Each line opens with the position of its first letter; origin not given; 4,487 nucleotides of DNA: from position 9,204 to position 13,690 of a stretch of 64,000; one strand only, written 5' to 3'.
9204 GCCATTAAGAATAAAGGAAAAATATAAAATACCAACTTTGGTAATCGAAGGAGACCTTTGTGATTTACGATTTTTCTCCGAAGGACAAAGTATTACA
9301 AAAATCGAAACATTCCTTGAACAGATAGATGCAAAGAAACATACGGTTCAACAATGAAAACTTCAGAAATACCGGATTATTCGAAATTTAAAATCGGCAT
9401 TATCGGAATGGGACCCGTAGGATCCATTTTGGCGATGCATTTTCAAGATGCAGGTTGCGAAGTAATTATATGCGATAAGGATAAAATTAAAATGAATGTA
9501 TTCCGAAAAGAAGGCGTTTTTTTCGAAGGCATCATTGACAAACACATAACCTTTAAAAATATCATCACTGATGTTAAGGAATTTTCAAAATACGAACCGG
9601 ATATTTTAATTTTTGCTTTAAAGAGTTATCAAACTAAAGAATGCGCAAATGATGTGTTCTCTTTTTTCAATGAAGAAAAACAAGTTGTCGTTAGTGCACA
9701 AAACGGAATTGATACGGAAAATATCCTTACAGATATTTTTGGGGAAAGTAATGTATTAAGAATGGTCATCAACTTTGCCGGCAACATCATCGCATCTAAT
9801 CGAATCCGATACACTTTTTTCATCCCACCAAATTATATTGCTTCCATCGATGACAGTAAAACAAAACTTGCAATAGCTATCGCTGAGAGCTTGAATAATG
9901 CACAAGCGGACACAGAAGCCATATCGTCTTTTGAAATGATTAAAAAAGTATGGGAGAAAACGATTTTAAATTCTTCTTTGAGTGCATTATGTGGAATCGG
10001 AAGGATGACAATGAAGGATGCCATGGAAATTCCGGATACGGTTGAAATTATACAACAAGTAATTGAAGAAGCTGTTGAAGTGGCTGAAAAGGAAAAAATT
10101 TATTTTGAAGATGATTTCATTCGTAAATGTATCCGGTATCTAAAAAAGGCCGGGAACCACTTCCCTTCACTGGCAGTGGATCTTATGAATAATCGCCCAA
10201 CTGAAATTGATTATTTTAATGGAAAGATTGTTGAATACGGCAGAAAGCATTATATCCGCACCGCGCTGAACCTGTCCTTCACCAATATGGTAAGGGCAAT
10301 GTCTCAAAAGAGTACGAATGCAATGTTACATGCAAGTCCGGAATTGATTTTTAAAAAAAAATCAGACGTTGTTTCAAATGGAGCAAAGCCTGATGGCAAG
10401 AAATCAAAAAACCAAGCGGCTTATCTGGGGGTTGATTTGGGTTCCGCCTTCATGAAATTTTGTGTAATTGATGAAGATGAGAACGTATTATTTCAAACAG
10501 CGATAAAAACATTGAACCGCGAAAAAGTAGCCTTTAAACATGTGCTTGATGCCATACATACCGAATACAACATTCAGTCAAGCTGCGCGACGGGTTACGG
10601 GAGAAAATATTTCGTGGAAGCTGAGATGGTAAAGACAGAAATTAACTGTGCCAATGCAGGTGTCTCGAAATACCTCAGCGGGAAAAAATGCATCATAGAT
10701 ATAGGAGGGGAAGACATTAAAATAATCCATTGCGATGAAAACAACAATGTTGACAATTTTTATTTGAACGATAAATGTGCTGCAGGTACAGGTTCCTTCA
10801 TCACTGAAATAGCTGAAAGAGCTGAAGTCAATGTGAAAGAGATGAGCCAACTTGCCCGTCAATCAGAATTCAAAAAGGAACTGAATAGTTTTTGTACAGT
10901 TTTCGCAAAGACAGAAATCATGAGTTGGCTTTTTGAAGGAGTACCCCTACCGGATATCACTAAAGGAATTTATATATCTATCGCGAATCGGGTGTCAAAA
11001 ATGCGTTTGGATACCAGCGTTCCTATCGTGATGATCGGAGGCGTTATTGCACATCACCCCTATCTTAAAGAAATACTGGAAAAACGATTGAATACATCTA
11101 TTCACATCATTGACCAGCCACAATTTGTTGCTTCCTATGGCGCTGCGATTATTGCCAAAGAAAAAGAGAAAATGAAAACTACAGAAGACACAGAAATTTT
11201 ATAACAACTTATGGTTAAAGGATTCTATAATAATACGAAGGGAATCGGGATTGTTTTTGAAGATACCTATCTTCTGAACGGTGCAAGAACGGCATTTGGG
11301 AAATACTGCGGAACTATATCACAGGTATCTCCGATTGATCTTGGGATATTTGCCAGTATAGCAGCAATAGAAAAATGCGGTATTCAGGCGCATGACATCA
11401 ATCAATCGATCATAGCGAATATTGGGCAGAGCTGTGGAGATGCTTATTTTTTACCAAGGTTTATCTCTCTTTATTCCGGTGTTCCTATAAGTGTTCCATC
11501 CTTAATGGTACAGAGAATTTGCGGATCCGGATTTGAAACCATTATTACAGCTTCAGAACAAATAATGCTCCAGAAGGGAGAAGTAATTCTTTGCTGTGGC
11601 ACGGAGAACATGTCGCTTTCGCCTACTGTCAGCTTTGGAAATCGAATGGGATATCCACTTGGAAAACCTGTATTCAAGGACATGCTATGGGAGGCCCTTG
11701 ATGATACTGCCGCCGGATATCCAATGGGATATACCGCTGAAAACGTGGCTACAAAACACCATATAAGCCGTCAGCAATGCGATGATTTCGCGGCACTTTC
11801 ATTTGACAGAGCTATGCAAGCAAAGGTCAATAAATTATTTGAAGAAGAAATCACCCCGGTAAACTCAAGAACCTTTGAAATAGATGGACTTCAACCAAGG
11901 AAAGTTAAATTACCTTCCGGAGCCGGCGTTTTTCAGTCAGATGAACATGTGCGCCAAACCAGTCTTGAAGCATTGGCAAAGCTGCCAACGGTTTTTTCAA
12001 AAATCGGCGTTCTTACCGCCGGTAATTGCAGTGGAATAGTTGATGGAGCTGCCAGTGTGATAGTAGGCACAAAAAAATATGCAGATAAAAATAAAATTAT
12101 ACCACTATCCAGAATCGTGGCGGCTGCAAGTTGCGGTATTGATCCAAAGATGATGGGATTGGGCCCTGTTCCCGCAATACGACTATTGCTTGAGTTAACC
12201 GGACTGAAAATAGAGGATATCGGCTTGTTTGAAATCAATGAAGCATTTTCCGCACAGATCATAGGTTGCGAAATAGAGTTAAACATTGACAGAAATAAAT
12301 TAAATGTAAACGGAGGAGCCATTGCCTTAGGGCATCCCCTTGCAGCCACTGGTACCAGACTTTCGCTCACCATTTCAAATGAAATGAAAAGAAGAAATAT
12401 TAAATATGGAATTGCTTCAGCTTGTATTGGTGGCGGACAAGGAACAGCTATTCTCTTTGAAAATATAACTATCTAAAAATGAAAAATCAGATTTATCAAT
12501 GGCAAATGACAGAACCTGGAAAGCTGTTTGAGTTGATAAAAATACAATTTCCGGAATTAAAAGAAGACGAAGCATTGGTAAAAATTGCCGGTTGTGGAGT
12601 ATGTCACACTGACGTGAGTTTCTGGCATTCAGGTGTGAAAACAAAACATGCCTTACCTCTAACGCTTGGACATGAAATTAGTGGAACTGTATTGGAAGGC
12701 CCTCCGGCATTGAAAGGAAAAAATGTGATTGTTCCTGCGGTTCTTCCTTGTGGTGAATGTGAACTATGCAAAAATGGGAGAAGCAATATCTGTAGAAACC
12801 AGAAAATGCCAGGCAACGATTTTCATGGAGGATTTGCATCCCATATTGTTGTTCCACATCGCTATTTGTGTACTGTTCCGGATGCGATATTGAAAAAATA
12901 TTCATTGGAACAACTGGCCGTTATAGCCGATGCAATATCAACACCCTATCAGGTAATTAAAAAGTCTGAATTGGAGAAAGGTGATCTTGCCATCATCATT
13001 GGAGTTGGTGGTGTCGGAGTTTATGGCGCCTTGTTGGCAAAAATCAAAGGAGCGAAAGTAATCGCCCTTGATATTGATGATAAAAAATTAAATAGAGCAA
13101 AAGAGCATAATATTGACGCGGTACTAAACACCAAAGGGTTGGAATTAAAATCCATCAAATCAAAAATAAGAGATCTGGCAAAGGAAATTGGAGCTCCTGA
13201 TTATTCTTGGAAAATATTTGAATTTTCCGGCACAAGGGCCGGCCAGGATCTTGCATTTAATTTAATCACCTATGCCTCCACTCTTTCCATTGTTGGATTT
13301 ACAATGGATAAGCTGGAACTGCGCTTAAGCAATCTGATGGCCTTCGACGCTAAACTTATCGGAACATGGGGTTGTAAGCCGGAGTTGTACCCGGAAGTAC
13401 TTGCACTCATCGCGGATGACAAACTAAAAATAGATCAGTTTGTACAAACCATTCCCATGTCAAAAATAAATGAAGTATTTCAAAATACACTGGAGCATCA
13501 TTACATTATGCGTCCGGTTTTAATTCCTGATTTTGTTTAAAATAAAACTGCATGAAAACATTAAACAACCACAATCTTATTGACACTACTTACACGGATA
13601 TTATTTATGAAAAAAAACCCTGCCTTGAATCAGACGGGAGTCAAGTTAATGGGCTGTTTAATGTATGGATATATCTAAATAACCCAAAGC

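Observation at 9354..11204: Ketopantoate-reductase-like domain fused to a [4Fe-4S] activase ATPase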

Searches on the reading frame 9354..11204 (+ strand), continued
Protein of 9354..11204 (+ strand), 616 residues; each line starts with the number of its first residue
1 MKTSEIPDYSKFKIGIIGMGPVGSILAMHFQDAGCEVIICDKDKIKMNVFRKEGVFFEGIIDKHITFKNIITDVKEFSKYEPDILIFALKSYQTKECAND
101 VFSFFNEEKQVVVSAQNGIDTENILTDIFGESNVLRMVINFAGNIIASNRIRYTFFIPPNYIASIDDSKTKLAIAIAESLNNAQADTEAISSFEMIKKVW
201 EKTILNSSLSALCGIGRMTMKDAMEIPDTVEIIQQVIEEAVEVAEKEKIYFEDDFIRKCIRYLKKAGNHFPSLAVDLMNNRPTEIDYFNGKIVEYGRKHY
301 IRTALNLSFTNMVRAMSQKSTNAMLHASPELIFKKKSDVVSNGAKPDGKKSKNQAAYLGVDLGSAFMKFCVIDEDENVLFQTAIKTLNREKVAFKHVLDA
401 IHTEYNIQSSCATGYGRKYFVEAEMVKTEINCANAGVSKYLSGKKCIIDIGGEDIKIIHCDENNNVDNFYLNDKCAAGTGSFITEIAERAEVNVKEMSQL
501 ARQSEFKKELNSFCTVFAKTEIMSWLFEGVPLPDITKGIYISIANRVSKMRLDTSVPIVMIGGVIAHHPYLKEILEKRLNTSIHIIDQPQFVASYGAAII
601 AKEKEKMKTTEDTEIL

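Call 78: find_encoding_contigs(protein=P0045, flank=10000, max_places=1)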
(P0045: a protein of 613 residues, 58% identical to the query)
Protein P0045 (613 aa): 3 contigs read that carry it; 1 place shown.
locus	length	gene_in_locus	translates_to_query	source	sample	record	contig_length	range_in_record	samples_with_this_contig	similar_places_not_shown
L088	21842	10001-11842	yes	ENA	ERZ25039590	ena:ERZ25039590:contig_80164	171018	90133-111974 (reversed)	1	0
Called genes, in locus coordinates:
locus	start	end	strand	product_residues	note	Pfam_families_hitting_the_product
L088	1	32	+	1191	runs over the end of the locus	PF01855:POR_N, PF17147:PFOR_II, PF01558:POR, PF10371:EKR, PF00037:Fer4 (weak), PF12838:Fer4_7, PF13484:Fer4_16, PF02775:TPP_enzyme_C, +7 more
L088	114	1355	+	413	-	PF01136:Peptidase_U32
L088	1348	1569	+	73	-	PF13459:Fer4_15 (weak), PF13370:Fer4_13 (weak)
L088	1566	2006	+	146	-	-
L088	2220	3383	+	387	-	PF06050:HGD-D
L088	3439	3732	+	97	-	PF06050:HGD-D (weak)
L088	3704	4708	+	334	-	PF06050:HGD-D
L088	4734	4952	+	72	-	PF01869:BcrAD_BadFG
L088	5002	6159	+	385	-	PF01869:BcrAD_BadFG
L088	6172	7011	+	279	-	PF01869:BcrAD_BadFG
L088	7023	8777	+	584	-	PF00501:AMP-binding, PF23562:AMP-binding_C_3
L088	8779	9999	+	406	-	PF06050:HGD-D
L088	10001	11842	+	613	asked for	PF02558:ApbA, PF03807:F420_oxidored (faint), PF08546:ApbA_C, PF01869:BcrAD_BadFG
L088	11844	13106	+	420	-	PF00108:Thiolase_N, PF02803:Thiolase_C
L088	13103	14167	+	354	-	PF08240:ADH_N, PF00107:ADH_zinc_N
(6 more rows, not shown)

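Call 79: find_encoding_contigs(protein=P0457, flank=10000, max_places=1)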
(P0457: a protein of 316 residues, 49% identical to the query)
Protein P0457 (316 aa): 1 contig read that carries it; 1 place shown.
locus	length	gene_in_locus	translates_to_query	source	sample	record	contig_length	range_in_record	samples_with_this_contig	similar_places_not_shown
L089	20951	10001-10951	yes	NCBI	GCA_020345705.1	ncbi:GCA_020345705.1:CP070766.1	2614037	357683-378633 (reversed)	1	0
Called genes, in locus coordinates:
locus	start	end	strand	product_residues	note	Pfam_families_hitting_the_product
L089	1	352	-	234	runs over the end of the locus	PF21948:LplA-B_cat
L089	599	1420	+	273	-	PF02535:Zip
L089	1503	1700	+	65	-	PF11127:YgaP-like_TM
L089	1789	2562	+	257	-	PF00106:adh_short, PF08659:KR, PF23441:SDR (weak), PF13561:adh_short_C2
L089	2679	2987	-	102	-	PF01883:FeS_assembly_P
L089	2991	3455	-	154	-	PF01592:NifU_N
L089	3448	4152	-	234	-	PF00266:Aminotran_5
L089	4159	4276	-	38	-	PF00266:Aminotran_5 (weak)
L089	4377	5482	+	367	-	PF06050:HGD-D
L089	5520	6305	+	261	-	PF01869:BcrAD_BadFG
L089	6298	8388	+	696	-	PF02629:CoA_binding (weak), PF13380:CoA_binding_2, PF13607:Succ_CoA_lig, PF19045:Ligase_CoA_2, PF13549:ATP-grasp_5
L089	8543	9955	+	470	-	PF00474:SSF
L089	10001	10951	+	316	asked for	PF03721:UDPG_MGDP_dh_N (weak), PF02558:ApbA, PF03446:NAD_binding_2 (weak), PF03807:F420_oxidored (weak), PF08546:ApbA_C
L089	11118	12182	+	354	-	PF08240:ADH_N, PF00107:ADH_zinc_N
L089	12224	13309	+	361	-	PF00378:ECH_1, PF16113:ECH_2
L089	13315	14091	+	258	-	PF00378:ECH_1, PF16113:ECH_2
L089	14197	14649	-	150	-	PF12172:zf-ChsH2, PF01796:OB_ChsH2_C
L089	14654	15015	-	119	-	PF02803:Thiolase_C, PF22691:Thiolase_C_1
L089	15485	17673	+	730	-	PF07504:FTP, PF01447:Peptidase_M4, PF02868:Peptidase_M4_C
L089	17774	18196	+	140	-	PF04015:DUF362 (weak)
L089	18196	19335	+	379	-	PF04055:Radical_SAM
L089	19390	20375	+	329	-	-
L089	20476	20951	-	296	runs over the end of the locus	PF01368:DHH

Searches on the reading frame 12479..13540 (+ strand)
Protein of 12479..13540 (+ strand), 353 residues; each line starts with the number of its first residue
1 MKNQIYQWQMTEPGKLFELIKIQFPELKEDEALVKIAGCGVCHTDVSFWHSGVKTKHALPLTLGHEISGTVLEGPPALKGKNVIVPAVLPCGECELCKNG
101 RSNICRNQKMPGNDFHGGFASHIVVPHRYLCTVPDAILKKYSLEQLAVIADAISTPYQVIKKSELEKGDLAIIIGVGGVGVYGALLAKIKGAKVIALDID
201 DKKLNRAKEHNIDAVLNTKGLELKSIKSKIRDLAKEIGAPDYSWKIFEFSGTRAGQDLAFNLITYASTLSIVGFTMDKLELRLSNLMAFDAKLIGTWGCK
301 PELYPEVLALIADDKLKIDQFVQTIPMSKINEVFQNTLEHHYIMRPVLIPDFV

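Call 3: search_protein_families(library=pfam, proteins=[window:12479-13540:+], max_evalue=0.01)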
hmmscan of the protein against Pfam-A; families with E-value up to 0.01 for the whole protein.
window:12479-13540:+ (353 aa): 5 families
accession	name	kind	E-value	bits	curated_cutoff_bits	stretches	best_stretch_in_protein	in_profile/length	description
PF08240.17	ADH_N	-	6.1e-24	84.7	23.5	1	29-135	2-104/104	Alcohol dehydrogenase GroES-like domain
PF00107.32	ADH_zinc_N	-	3.8e-18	66.1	31.8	1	178-312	1-128/129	Zinc-binding dehydrogenase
PF01262.27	AlaDh_PNT_C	-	0.0013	18.6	23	1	172-232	32-92/214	Alanine dehydrogenase/PNT, C-terminal domain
PF03721.20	UDPG_MGDP_dh_N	-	0.0072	16.4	27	0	173-213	5-45/187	UDP-glucose/GDP-mannose dehydrogenase family, NAD binding domain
PF02558.23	ApbA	-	0.008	16.2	22.2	0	172-218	2-47/150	Ketopantoate reductase PanE/ApbA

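Call 4: search_protein_families(library=ncbifam, proteins=[window:12479-13540:+], max_evalue=0.01)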
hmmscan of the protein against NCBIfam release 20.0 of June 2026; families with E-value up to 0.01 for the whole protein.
window:12479-13540:+ (353 aa): 22 families
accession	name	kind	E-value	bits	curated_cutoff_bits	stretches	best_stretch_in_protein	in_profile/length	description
TIGR03201.1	dearomat_had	equivalog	1.3e-132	442.2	338.65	1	7-350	1-349/349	6-hydroxycyclohex-1-ene-1-carbonyl-CoA dehydrogenase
NF041097.1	keto_inos_dh_IolM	equivalog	9.6e-38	129.8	450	1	17-338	40-378/389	scyllo-inosose 3-dehydrogenase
NF006940.0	PRK09422.1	equivalog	5.3e-35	121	344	1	19-341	14-326/338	alcohol dehydrogenase AdhP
TIGR00692.1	tdh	equivalog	9.9e-32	110.3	458.35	1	14-322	8-312/340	L-threonine 3-dehydrogenase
NF010344.0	PRK13771.1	subfamily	2.5e-31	108.9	349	1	14-341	10-324/334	putative alcohol dehydrogenase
TIGR03451.1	mycoS_dep_FDH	equivalog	2.7e-30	105.4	512.9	2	160-347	169-355/358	S-(hydroxymethyl)mycothiol dehydrogenase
NF003808.0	PRK05396.1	equivalog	1.2e-29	103.3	380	1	16-300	12-290/341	L-threonine 3-dehydrogenase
NF047908.1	AldhRedAhr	equivalog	9.2e-29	100.4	470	1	4-337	3-322/335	NADPH-dependent aldehyde reductase Ahr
TIGR03989.1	Rxyl_3153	subfamily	3.3e-25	89.1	440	2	11-107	8-107/370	NDMA-dependent alcohol dehydrogenase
NF041172.1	AcrlCoa_red_Thmprot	equivalog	6.8e-25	87.7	500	1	12-219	8-215/334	acryloyl-CoA reductase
NF007642.0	PRK10309.1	equivalog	3.2e-24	85.8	550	1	21-297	16-287/347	galactitol-1-phosphate 5-dehydrogenase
TIGR02818.1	adh_III_F_hyde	equivalog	9e-23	80.9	543.95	1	7-341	7-360/368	S-(hydroxymethyl)glutathione dehydrogenase/class III alcohol dehydrogenase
NF007489.0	PRK10083.1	equivalog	2e-21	76.3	376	1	18-322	13-307/339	Zn-dependent oxidoreductase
NF007375.0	PRK09880.1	equivalog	6.6e-21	74.4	469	1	26-304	24-297/344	L-idonate 5-dehydrogenase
TIGR03366.1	HpnZ_proposed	hypoth_equivalog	2.8e-20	72.7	328.1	1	25-273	1-253/315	putative phosphonate catabolism associated alcohol dehydrogenase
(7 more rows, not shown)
